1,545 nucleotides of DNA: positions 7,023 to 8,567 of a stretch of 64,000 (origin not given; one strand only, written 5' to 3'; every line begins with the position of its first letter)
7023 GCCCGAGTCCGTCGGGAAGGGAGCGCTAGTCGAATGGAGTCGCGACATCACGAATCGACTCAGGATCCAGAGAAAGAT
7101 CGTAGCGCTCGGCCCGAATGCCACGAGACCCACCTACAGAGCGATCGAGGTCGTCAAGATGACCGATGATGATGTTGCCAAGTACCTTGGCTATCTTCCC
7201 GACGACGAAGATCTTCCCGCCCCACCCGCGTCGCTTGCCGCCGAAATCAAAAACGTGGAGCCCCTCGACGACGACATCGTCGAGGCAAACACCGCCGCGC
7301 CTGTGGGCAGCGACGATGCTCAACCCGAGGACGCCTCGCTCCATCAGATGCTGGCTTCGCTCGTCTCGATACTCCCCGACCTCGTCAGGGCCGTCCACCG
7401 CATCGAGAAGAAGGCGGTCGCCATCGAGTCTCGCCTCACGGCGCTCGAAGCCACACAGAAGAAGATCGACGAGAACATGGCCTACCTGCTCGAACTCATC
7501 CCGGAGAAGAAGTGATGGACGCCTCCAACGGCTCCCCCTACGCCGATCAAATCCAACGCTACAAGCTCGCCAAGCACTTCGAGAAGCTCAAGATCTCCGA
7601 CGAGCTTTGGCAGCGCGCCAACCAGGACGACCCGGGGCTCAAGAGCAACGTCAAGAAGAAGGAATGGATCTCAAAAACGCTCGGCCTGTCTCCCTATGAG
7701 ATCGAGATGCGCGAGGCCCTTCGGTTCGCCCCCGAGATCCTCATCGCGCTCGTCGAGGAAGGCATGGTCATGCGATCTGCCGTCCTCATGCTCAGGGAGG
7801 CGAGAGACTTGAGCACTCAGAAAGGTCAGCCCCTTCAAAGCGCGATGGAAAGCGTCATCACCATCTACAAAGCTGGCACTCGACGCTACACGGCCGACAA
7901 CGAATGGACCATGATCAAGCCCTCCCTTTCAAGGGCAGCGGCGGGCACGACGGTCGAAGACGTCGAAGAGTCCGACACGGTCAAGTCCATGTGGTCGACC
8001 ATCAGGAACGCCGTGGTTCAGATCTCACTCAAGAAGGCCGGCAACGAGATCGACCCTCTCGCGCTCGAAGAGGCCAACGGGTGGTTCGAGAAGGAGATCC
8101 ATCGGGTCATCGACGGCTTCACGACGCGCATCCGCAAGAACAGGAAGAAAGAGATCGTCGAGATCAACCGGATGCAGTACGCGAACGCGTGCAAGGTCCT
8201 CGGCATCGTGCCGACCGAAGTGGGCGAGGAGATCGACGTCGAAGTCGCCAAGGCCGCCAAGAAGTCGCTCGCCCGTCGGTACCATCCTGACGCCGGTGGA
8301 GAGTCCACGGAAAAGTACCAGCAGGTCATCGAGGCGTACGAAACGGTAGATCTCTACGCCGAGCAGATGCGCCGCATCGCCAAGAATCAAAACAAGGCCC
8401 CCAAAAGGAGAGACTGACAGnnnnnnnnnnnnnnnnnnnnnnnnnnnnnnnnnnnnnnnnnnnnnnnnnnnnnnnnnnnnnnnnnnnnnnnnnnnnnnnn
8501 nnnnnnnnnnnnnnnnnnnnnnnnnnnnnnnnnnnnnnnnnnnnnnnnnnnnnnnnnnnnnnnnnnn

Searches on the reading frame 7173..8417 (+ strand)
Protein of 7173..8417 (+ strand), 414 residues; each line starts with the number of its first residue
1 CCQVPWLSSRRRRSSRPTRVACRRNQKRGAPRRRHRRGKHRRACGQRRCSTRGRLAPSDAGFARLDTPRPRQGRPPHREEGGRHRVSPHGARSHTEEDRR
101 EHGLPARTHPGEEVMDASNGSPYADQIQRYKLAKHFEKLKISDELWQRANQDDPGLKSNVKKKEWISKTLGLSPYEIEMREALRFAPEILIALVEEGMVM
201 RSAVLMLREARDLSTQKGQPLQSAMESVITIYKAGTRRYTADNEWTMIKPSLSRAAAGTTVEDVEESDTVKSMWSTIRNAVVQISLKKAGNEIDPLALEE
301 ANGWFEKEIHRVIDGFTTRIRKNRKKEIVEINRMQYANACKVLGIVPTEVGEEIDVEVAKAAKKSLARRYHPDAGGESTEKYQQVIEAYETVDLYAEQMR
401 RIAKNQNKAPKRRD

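Call 12: search_protein_families(library=phrogs, max_evalue=0.001, proteins=[window:7173-8417:+])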
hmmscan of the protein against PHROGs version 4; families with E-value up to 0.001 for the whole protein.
window:7173-8417:+ (414 aa): 2 families
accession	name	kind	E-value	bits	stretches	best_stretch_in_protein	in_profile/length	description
phrog_13942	-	unknown function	7.3e-07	29.8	1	332-408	10-83/336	-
phrog_14336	-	unknown function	8.8e-06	26.3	1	342-401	9-63/363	-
